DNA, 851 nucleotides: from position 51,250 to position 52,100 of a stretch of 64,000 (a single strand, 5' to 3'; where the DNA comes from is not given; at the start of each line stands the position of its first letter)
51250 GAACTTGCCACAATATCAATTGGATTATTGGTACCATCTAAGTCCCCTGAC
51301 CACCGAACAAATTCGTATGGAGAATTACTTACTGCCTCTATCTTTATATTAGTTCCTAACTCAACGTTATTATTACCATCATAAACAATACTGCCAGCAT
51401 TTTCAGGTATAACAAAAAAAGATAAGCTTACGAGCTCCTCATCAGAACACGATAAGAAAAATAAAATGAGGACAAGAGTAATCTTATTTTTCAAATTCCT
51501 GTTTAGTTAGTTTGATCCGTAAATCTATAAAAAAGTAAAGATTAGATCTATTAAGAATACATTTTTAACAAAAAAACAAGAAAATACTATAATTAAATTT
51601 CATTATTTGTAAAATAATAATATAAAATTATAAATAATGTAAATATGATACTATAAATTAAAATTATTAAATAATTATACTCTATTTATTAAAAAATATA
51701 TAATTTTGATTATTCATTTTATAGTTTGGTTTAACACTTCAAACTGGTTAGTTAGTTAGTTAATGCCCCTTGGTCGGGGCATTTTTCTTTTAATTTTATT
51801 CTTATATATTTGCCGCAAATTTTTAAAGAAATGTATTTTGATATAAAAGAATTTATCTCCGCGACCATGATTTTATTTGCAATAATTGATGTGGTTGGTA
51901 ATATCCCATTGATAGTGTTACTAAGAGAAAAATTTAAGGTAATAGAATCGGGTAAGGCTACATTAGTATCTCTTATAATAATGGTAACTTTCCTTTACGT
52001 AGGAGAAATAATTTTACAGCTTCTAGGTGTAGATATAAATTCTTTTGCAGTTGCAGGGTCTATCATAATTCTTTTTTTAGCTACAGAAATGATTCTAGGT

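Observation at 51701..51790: Orphan promoter / stem-loop / (GUUA)4 / terminator unit in the largest non-coding gap: candidate sRNA or leader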

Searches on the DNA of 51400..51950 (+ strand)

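Call 3: search_rna_families(source=window, start=51400, end=51950, threshold=evalue, max_evalue=10, show_alignments=3)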
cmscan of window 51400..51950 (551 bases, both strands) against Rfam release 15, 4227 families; matches with E-value up to 10: 8.
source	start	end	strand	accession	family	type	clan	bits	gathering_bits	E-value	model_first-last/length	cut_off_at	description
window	51714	51800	+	RF02732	JA04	Gene; sRNA;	-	24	81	0.38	1-81/81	no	Aggregatibacter sRNA JA04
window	51467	51566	-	RF01463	rli27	Gene; sRNA;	-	22.9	55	7.6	1-99/99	no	Listeria sRNA rli27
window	51730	51789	+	RF00057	RyhB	Gene; sRNA;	-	21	55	0.2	1-67/67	no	RyhB RNA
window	51708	51786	+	RF04181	rteR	Gene; sRNA;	-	17.8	72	4.8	1-84/84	no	rteR sRNA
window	51732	51825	+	RF01770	rimP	Cis-reg; leader;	-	16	47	6.8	1-102/102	no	Gammaprotebacteria rimP leader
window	51430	51542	+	RF00190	SNORA16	Gene; snRNA; snoRNA; HACA-box;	CL00021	15.1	35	1.8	1-135/135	no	Small nucleolar RNA SNORA16B/SNORA16A family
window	51735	51782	-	RF01833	astro_FSE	Cis-reg; frameshift_element;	-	12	70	2.8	1-55/55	no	ribosomal frameshift site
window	51714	51758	-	RF01933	bxd_5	Gene; lncRNA;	-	11.2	50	5.1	1-57/57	no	Bithoraxoid conserved region 5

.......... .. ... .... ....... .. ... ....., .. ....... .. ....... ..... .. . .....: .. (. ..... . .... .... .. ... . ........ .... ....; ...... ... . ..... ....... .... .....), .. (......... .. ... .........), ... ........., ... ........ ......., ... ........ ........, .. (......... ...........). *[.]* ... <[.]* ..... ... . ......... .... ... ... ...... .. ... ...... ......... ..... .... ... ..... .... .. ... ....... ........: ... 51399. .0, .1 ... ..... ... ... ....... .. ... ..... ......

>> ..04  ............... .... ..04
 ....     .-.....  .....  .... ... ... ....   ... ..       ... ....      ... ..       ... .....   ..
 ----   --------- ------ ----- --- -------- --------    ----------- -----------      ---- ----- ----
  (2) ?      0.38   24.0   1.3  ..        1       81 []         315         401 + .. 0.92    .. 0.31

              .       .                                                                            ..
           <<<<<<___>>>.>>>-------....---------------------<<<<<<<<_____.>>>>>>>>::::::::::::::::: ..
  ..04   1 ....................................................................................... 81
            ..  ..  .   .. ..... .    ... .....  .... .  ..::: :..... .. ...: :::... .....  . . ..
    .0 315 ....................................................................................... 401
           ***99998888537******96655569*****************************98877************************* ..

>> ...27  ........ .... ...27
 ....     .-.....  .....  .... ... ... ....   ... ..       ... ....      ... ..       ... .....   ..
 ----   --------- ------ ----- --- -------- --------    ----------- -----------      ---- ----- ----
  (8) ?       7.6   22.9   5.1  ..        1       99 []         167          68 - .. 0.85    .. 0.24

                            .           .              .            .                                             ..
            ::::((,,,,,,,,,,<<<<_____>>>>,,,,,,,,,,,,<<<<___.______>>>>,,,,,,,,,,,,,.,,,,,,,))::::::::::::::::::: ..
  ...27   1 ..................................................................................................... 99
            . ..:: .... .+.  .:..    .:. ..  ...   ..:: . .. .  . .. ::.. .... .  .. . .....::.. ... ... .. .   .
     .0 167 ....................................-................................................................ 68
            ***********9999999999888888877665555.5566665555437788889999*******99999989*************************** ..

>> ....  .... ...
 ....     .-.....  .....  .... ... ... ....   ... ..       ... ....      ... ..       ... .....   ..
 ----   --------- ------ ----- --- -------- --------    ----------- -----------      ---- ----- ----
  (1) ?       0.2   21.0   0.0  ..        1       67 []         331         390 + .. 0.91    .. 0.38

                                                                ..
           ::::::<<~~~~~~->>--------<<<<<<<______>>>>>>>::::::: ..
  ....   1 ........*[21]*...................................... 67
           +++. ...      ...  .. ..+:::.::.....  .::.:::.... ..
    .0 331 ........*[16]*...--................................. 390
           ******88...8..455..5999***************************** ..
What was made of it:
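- On FopS/GibS family: The only Bacteroides family among them is rteR at 17.8 bits against a gathering score of 72 (call 3).
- Closest known: FopS / GibS sRNAs of Bacteroides thetaiotaomicron. Different: No sequence or structure homology: nothing in the Rfam 15 scan (call 3).
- The best Rfam hit is 24 bits against a gathering score of 81 (call 3). No Rfam riboswitch or leader matches (call 3).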

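Call 30: build_rna_model(alignment_id=A2, structure=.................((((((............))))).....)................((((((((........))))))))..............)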
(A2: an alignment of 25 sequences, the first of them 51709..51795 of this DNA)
Model R1 built from alignment A2 (25 sequences, 100 columns); structure: as given.
model positions 85; base pairs 13; branch points 1; effective number of sequences 1.72; information 0.669 bits per position. Calibrated on 0.2 Mb of random sequence (short: E-values are rough).
structure used (alignment columns):
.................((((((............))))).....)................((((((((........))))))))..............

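Call 31: search_with_rna_model(model_id=R1, sources=[window, L001, L002, L003, L004, L005, L006, L007, L008, L009, L010, L011, L012, L013, L014, L015, L016, L017, L018, L019, L020, L021, L022, L023, L024, L025, L026, L027, L028, L029, L030, L031, L032, L033, L034, L035, L036, L037, L038, L039], max_evalue=10)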
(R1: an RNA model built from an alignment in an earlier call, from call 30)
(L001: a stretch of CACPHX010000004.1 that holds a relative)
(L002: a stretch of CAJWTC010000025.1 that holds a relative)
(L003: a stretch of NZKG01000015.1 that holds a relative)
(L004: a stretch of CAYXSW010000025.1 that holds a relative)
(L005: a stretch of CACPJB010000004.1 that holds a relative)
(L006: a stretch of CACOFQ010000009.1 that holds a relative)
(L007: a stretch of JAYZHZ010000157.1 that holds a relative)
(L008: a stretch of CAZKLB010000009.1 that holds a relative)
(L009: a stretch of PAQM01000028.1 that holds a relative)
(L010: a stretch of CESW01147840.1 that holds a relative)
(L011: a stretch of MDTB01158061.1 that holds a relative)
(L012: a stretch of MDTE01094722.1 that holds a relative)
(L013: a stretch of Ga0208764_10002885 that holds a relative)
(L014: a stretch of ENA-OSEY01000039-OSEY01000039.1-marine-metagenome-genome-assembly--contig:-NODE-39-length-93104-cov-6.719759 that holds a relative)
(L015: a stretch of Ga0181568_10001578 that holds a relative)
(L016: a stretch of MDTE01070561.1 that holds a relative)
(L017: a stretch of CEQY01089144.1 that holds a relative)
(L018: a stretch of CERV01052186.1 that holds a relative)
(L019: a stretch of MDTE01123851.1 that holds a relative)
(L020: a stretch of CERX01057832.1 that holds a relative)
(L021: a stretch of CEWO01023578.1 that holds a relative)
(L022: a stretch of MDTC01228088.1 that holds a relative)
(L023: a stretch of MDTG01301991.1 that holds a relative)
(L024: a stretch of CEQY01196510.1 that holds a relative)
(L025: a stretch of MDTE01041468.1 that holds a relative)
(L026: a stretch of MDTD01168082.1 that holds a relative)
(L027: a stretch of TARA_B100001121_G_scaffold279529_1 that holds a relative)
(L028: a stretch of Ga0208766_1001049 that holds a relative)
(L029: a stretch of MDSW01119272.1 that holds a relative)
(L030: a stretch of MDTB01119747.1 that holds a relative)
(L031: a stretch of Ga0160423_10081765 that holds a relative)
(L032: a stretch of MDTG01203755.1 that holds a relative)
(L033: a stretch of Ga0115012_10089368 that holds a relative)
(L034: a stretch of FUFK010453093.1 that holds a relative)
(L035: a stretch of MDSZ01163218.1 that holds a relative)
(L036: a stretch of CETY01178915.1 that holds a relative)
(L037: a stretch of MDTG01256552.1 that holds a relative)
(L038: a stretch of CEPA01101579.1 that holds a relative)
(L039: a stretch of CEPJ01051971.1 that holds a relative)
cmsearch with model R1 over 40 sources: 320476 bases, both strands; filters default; matches with E-value up to 10: 60.
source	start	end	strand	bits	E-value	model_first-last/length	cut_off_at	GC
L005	3880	3965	+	105.1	4.3e-18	1-85/85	no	0.31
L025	4820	4905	-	103.2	1.1e-17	1-85/85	no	0.31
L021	1571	1653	-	101.3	2.7e-17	1-85/85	no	0.27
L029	10775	10859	-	100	4.7e-17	1-85/85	no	0.31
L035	558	642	+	99.3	6.6e-17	1-85/85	no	0.32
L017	2957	3041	-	99.3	6.8e-17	1-85/85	no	0.31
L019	3820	3904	-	99.1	7.3e-17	1-85/85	no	0.32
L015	8114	8198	-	98.4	1e-16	1-85/85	no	0.31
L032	122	204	-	98.2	1.1e-16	1-85/85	no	0.28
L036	53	135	+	98.2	1.1e-16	1-85/85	no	0.28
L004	3881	3966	+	98.1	1.2e-16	1-85/85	no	0.28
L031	1942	2026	-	98.1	1.2e-16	1-85/85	no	0.32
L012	5116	5201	-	98.1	1.2e-16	1-85/85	no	0.31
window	51709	51795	+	97.5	1.5e-16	1-85/85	no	0.31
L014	4530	4616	+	97.5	1.5e-16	1-85/85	no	0.31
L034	1360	1446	-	97.5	1.5e-16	1-85/85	no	0.31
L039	68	154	-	96.9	2.1e-16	1-85/85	no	0.31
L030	10112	10196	-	95.7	3.6e-16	1-85/85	no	0.29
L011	1924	2010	-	95.5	4e-16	1-85/85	no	0.28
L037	90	175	-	94.7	5.8e-16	1-85/85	no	0.29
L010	2264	2348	+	94.4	6.8e-16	1-85/85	no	0.28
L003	3882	3967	+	94.2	7.5e-16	1-85/85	no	0.34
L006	3876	3964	+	94.2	7.5e-16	1-85/85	no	0.3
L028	50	134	+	94.1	7.9e-16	1-85/85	no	0.26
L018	3870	3953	+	94.1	8e-16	1-85/85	no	0.3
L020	8554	8637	-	94.1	8e-16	1-85/85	no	0.3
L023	4419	4502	+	94.1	8e-16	1-85/85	no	0.3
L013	2379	2463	+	93.5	1.1e-15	1-85/85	no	0.27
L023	4257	4340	-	92.7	1.5e-15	1-85/85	no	0.26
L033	2054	2137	+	92.6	1.6e-15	1-85/85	no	0.26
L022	2569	2653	-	92.6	1.6e-15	1-85/85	no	0.29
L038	746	831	+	92.4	1.8e-15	1-85/85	no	0.3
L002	3882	3967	+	92.2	1.9e-15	1-85/85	no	0.33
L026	1032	1122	-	92.1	2.1e-15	1-85/85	no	0.32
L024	2553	2638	-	90.7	3.9e-15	1-85/85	no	0.34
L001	3882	3966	+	90.1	5.2e-15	1-85/85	no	0.31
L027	10289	10378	+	89.2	8e-15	1-85/85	no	0.31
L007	75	161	+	71.9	2.9e-11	1-85/85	no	0.29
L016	2164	2250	+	68.7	1.3e-10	1-85/85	no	0.3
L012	5585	5658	+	26.5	0.064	1-85/85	no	0.24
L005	2830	2924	-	23.8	0.23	1-85/85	no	0.29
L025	5861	5955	+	23.8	0.23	1-85/85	no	0.29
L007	117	206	-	23.2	0.3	1-85/85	no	0.24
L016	2206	2295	-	23.2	0.3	1-85/85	no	0.24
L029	11242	11317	+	21.3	0.74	1-85/85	no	0.22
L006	10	72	-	19.2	2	1-85/85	no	0.24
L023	4214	4303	+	18.4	2.9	1-85/85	no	0.26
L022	2581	2603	+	18.4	3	51-73/85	no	0.43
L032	134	157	+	17.4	4.6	51-73/85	no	0.42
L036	100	123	-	17.4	4.6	51-73/85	no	0.42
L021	1583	1606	+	17.4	4.6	51-73/85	no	0.42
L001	3932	3954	-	17.2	5.1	51-73/85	no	0.48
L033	2103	2125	-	16.9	5.9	51-73/85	no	0.43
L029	3375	3437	+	16.8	6.2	1-85/85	no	0.24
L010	2314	2336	-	16.5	7.2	51-73/85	no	0.43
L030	10124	10146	+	16.5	7.2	51-73/85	no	0.43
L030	11455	11526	-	16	9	1-85/85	no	0.24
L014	5352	5385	+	16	9.2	1-85/85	no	0.26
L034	591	624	-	16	9.2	1-85/85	no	0.26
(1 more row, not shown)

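Call 64: search_with_rna_model(model_id=R1, sources=[L047, L048, L049, L050, L051, L052], max_evalue=1, show_alignments=3)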
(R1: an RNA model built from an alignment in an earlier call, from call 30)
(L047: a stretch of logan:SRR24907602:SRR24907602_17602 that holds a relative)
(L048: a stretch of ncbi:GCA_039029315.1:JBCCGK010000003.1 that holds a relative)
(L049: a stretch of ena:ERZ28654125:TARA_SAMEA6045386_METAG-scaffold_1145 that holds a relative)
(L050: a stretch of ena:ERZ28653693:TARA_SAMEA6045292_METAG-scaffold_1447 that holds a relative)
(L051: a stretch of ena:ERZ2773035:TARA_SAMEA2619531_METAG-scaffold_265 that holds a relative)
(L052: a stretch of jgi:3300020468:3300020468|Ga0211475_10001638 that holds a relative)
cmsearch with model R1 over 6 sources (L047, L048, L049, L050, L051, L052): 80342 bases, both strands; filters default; matches with E-value up to 1: 2.
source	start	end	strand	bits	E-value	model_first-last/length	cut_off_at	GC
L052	3722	3806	-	95.7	9.1e-17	1-85/85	no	0.29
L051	356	441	-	94.2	1.9e-16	1-85/85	no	0.34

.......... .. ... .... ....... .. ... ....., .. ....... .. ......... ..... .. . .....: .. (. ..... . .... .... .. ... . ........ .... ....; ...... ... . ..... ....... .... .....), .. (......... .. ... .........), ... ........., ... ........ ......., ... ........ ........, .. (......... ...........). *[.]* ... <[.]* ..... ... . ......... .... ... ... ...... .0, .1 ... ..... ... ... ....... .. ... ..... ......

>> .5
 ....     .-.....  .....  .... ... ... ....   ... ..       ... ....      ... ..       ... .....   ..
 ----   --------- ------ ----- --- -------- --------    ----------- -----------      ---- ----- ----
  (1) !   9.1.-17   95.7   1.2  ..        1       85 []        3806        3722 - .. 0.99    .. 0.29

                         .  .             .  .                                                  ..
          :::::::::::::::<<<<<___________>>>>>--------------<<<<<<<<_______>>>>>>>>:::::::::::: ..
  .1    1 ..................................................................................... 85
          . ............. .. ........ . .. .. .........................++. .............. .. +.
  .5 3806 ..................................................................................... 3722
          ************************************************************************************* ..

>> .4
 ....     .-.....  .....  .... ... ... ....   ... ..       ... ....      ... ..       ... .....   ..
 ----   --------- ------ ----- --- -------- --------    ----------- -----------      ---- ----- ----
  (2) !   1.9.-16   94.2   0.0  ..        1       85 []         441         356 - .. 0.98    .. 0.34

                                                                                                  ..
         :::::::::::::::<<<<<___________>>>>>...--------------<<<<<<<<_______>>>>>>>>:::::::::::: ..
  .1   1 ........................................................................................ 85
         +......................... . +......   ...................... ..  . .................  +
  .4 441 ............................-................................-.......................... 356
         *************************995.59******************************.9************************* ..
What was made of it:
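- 51713..51791 (+): Predicted small RNA transcript of about 76-79 nt. The TSS is inferred at 51712-51716 and the 3' end lies in the U-tract. Covariance model R1 scores this copy at 97.5 bits (E 1.5e-16) and finds 41 copies in related loci (calls 31, 64).
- On FopS/GibS family: One copy per locus (two in L023) in about 400 kb of held sequence (calls 31, 64).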

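Call 72: search_with_rna_model(model_id=R1, sources=[window, L001, L002, L003, L004, L005, L006, L007, L010, L011, L012, L013, L015, L016, L017, L018, L019, L021, L022, L023, L024, L025, L026, L027, L028, L029, L030, L031, L032, L033, L035, L036, L037, L038, L039, L051, L052], max_evalue=0.00001, make_alignment=true)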
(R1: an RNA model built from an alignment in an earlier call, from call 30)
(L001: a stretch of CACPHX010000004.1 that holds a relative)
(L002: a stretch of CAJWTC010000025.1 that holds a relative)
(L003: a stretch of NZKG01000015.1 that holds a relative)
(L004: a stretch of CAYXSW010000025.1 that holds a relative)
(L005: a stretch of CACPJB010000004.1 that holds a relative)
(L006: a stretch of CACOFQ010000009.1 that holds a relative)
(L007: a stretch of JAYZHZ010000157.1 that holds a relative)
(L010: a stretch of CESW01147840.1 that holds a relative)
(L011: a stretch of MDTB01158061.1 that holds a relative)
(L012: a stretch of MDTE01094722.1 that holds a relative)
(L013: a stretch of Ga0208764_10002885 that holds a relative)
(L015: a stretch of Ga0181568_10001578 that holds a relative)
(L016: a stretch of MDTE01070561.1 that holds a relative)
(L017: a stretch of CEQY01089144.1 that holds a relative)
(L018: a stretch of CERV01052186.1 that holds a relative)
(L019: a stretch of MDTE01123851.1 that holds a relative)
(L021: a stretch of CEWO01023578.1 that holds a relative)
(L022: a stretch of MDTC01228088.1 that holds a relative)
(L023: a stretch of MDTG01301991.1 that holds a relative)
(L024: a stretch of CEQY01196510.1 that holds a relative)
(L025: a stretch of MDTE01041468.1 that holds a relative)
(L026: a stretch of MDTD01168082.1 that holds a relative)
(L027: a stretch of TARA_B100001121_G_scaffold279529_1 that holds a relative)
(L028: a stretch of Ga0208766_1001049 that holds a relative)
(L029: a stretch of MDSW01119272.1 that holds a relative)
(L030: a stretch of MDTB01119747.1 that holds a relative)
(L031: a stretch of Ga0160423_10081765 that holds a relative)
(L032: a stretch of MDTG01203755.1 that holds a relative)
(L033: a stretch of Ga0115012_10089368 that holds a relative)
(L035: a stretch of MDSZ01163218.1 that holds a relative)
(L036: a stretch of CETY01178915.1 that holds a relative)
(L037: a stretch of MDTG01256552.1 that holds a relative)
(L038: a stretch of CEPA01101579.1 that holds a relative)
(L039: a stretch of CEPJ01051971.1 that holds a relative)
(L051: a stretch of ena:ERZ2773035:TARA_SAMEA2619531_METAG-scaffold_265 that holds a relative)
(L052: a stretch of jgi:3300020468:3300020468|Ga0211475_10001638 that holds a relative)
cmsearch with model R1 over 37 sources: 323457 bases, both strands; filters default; matches with E-value up to 0.00001: 38.
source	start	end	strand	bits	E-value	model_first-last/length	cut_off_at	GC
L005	3880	3965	+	105.1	4.3e-18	1-85/85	no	0.31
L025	4820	4905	-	103.2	1.1e-17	1-85/85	no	0.31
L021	1571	1653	-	101.3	2.7e-17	1-85/85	no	0.27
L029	10775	10859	-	100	4.7e-17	1-85/85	no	0.31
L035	558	642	+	99.3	6.6e-17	1-85/85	no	0.32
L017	2957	3041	-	99.3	6.9e-17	1-85/85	no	0.31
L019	3820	3904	-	99.1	7.4e-17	1-85/85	no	0.32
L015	8114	8198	-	98.4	1e-16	1-85/85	no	0.31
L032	122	204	-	98.2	1.1e-16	1-85/85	no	0.28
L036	53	135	+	98.2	1.1e-16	1-85/85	no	0.28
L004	3881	3966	+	98.1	1.2e-16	1-85/85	no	0.28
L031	1942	2026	-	98.1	1.2e-16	1-85/85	no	0.32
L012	5116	5201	-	98.1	1.2e-16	1-85/85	no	0.31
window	51709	51795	+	97.5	1.6e-16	1-85/85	no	0.31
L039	68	154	-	96.9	2.1e-16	1-85/85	no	0.31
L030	10112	10196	-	95.7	3.7e-16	1-85/85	no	0.29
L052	3722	3806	-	95.7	3.7e-16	1-85/85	no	0.29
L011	1924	2010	-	95.5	4e-16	1-85/85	no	0.28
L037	90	175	-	94.7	5.9e-16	1-85/85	no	0.29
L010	2264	2348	+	94.4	6.9e-16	1-85/85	no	0.28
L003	3882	3967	+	94.2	7.6e-16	1-85/85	no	0.34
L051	356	441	-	94.2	7.6e-16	1-85/85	no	0.34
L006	3876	3964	+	94.2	7.6e-16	1-85/85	no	0.3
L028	50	134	+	94.1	7.9e-16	1-85/85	no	0.26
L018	3870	3953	+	94.1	8.1e-16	1-85/85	no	0.3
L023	4419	4502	+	94.1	8.1e-16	1-85/85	no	0.3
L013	2379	2463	+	93.5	1.1e-15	1-85/85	no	0.27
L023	4257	4340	-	92.7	1.5e-15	1-85/85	no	0.26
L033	2054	2137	+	92.6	1.6e-15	1-85/85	no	0.26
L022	2569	2653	-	92.6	1.6e-15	1-85/85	no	0.29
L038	746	831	+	92.4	1.8e-15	1-85/85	no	0.3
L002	3882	3967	+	92.2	1.9e-15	1-85/85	no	0.33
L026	1032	1122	-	92.1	2.1e-15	1-85/85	no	0.32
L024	2553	2638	-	90.7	3.9e-15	1-85/85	no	0.34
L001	3882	3966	+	90.1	5.3e-15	1-85/85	no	0.31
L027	10289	10378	+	89.2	8.1e-15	1-85/85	no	0.31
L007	75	161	+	71.9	2.9e-11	1-85/85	no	0.29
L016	2164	2250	+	68.7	1.3e-10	1-85/85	no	0.3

Alignment A4: 38 matches aligned to the model, 97 columns, each read 5' to 3' on its own strand. Consensus structure (alignment columns), stored with it:
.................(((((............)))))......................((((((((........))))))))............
